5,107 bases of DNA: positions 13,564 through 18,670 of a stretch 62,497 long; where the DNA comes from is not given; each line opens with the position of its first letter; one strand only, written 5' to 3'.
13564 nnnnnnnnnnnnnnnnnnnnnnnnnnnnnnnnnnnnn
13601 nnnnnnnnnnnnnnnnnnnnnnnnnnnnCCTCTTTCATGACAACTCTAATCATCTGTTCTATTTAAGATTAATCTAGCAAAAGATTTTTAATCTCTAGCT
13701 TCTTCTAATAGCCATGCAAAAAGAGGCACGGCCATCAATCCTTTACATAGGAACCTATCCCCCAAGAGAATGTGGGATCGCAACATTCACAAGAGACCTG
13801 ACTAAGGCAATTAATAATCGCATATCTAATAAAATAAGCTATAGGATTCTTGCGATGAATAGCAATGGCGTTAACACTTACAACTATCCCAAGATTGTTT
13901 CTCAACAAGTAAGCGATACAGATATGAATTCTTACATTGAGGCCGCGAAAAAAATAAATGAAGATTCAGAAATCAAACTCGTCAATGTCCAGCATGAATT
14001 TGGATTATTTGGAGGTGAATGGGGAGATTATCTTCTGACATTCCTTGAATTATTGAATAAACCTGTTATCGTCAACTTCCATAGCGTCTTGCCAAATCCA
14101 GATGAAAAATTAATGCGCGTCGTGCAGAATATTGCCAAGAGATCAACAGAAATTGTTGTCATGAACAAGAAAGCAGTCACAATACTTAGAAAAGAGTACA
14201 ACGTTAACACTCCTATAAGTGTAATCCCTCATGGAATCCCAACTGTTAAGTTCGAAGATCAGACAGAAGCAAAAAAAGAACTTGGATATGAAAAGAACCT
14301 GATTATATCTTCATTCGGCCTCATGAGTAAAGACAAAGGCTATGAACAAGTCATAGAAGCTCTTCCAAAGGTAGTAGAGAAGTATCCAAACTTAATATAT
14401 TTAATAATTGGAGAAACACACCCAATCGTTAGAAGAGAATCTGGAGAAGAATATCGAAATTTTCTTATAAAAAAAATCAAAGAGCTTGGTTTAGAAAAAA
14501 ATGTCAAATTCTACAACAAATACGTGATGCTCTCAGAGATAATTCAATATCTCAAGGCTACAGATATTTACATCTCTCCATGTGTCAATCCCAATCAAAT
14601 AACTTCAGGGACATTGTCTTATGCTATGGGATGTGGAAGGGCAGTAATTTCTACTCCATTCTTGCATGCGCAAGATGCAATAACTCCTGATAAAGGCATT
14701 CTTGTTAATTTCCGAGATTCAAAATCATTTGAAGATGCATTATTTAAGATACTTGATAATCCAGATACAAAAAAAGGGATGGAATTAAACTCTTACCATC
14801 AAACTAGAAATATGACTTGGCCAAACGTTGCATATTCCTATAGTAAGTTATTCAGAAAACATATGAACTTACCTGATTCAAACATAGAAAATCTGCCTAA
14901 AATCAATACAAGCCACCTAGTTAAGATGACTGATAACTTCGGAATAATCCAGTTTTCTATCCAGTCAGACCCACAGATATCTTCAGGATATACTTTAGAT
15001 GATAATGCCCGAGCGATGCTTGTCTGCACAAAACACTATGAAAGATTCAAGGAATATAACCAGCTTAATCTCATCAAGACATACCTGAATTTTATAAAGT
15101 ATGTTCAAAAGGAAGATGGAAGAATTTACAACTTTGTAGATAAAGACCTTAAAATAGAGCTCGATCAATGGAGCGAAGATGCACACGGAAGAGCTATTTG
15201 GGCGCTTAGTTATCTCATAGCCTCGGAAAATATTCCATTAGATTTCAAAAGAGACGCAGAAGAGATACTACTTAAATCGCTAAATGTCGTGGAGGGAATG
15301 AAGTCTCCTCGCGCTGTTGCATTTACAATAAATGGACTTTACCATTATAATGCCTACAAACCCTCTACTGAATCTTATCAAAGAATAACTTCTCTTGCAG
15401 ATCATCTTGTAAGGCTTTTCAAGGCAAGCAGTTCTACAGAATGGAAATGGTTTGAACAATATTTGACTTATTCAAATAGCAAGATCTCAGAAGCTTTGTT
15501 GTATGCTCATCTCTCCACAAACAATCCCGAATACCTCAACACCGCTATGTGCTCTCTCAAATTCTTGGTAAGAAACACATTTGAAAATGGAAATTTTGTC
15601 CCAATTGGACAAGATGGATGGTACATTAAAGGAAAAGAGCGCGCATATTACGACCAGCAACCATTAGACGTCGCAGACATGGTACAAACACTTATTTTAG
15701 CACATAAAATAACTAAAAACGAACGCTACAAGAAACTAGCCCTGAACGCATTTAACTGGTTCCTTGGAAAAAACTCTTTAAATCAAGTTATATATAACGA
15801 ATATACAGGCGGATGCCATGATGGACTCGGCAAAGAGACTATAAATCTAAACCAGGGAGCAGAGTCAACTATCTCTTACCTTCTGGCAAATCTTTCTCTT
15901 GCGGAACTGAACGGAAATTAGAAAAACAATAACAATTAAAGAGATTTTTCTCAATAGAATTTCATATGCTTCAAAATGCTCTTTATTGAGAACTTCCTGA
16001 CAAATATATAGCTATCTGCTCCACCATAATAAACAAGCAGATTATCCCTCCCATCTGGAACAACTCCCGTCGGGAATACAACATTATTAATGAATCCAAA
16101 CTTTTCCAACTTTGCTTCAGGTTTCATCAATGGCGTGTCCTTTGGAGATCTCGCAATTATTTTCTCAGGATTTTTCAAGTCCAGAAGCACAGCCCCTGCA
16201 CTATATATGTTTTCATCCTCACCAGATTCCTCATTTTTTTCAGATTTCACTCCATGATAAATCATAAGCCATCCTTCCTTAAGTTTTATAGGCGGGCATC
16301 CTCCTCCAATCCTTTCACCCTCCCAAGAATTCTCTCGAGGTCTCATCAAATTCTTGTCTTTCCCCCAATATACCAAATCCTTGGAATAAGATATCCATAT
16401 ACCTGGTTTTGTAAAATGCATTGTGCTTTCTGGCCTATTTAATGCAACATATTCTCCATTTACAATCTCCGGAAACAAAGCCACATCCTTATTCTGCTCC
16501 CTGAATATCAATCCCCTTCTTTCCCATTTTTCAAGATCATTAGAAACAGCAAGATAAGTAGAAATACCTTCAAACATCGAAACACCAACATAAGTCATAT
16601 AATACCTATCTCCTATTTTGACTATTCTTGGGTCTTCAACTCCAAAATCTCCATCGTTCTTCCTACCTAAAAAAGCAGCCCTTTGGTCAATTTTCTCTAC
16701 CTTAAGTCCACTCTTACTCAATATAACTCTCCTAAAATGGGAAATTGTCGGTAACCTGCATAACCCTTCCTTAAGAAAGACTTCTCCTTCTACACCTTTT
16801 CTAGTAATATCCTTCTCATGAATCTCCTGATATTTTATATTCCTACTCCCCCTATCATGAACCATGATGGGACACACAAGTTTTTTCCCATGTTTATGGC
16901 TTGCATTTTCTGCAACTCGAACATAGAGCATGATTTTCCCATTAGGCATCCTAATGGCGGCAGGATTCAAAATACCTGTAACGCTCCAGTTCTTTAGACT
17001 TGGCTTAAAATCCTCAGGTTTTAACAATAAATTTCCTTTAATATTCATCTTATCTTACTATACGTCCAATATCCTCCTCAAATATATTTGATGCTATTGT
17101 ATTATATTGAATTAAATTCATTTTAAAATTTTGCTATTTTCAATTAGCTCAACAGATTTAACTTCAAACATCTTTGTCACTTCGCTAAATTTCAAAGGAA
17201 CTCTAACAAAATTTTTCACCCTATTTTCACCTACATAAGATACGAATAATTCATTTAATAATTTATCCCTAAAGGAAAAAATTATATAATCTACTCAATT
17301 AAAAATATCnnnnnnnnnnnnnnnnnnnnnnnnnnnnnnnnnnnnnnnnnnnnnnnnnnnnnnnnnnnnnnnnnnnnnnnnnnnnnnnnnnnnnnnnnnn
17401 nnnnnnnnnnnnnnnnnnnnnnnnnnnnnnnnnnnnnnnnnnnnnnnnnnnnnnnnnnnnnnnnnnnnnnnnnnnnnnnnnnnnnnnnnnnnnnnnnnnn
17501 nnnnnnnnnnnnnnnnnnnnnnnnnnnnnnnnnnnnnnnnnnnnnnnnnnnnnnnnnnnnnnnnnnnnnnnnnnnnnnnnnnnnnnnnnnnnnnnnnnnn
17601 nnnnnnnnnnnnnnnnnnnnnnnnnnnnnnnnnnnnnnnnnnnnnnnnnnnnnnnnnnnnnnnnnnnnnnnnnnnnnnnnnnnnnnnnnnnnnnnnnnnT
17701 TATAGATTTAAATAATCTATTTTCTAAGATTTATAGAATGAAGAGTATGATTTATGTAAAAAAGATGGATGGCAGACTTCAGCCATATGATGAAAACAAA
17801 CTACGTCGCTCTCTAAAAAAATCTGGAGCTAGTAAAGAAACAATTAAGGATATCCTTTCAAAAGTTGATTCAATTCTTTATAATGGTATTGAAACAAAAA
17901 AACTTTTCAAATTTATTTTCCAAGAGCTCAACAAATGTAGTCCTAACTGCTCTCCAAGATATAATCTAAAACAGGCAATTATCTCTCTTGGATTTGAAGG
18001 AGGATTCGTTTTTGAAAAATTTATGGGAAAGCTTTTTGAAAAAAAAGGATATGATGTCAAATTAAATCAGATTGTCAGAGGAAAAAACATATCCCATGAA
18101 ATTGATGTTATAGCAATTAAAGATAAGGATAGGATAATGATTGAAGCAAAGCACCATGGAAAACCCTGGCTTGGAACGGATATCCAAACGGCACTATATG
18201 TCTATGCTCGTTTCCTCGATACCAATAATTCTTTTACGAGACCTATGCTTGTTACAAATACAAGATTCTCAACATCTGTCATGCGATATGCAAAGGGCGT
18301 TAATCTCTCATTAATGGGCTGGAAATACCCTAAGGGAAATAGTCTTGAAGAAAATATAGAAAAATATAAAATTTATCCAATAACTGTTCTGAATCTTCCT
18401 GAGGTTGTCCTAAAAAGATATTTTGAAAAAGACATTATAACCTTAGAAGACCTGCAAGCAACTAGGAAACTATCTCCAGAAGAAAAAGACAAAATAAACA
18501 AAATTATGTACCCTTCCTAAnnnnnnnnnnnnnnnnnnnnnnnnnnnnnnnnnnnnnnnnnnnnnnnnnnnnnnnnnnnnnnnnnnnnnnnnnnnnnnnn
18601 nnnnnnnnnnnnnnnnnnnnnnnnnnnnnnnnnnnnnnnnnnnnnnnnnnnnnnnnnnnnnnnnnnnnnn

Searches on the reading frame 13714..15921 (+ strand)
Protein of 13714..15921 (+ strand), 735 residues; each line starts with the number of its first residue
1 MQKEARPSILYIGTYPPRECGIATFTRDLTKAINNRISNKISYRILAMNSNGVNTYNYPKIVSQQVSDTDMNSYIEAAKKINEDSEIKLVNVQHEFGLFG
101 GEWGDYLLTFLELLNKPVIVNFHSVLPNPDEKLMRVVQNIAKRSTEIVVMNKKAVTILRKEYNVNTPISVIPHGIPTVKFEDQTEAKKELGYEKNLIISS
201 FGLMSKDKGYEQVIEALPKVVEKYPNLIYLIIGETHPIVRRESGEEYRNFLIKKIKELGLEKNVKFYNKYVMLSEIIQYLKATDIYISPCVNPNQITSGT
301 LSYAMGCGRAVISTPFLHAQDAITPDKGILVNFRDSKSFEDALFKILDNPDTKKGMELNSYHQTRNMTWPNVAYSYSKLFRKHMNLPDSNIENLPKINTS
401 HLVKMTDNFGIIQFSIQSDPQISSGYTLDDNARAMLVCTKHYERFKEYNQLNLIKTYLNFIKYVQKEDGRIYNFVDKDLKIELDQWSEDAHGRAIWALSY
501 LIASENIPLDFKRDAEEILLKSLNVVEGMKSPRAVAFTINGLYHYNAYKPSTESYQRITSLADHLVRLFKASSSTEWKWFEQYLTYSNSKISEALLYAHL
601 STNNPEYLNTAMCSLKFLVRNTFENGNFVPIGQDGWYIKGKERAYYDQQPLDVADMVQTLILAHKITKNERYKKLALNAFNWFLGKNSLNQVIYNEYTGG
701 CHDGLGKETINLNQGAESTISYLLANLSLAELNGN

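Call 22: search_protein_families(library=pfam, proteins=[window:13714-15921:+], max_evalue=0.001)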
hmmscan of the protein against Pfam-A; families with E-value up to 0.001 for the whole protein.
window:13714-15921:+ (735 aa): 3 families
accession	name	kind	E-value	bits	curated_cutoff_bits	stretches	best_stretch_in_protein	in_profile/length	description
PF00534.26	Glycos_transf_1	-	6.8e-20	71.7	26.4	1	184-360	4-169/172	Glycosyl transferases group 1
PF13692.12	Glyco_trans_1_4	-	2.9e-15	57.2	27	1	198-349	4-142/142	Glycosyl transferases group 1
PF13439.12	Glyco_transf_4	-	4.2e-05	24.1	28.5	1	108-177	89-168/170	Glycosyltransferase Family 4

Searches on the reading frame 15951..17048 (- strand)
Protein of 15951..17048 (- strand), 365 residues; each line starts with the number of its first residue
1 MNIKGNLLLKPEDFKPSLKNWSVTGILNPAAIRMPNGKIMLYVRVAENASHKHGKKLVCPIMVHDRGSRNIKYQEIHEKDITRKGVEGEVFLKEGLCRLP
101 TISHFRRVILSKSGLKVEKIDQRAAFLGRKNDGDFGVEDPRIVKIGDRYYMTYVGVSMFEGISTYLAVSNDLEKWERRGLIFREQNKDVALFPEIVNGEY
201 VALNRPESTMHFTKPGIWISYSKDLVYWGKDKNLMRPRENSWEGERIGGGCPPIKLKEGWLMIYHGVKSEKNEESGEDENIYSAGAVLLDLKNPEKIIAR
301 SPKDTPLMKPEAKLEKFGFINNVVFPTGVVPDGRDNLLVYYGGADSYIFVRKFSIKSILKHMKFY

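Call 22: search_protein_families(library=pfam, proteins=[window:15951-17048:-], max_evalue=0.001)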
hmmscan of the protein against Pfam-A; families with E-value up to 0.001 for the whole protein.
window:15951-17048:- (365 aa): 2 families
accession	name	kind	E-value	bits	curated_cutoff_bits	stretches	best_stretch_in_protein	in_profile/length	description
PF04041.19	Glyco_hydro_130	-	1e-50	172.9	26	1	120-363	82-319/320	beta-1,4-mannooligosaccharide phosphorylase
PF04616.20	Glyco_hydro_43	-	2.8e-05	24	32.2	0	138-186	11-57/288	Glycosyl hydrolases family 43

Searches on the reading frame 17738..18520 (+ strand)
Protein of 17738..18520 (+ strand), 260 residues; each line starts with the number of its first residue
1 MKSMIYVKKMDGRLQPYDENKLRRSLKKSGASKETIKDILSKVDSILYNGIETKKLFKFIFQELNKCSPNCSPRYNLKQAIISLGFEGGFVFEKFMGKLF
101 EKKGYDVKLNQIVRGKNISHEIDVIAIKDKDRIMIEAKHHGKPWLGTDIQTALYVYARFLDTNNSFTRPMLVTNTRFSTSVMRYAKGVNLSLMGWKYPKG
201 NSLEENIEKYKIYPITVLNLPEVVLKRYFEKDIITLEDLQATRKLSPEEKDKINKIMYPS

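Call 22: search_protein_families(library=pfam, proteins=[window:17738-18520:+], max_evalue=0.001)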
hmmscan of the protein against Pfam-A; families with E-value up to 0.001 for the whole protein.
window:17738-18520:+ (260 aa): 2 families
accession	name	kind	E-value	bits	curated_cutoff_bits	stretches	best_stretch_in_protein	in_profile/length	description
PF04471.18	Mrr_cat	-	3.9e-09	37.1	21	1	90-192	7-105/115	Restriction endonuclease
PF03477.21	ATP-cone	-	1.9e-06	28.8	25.8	1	5-64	1-67/88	ATP cone domain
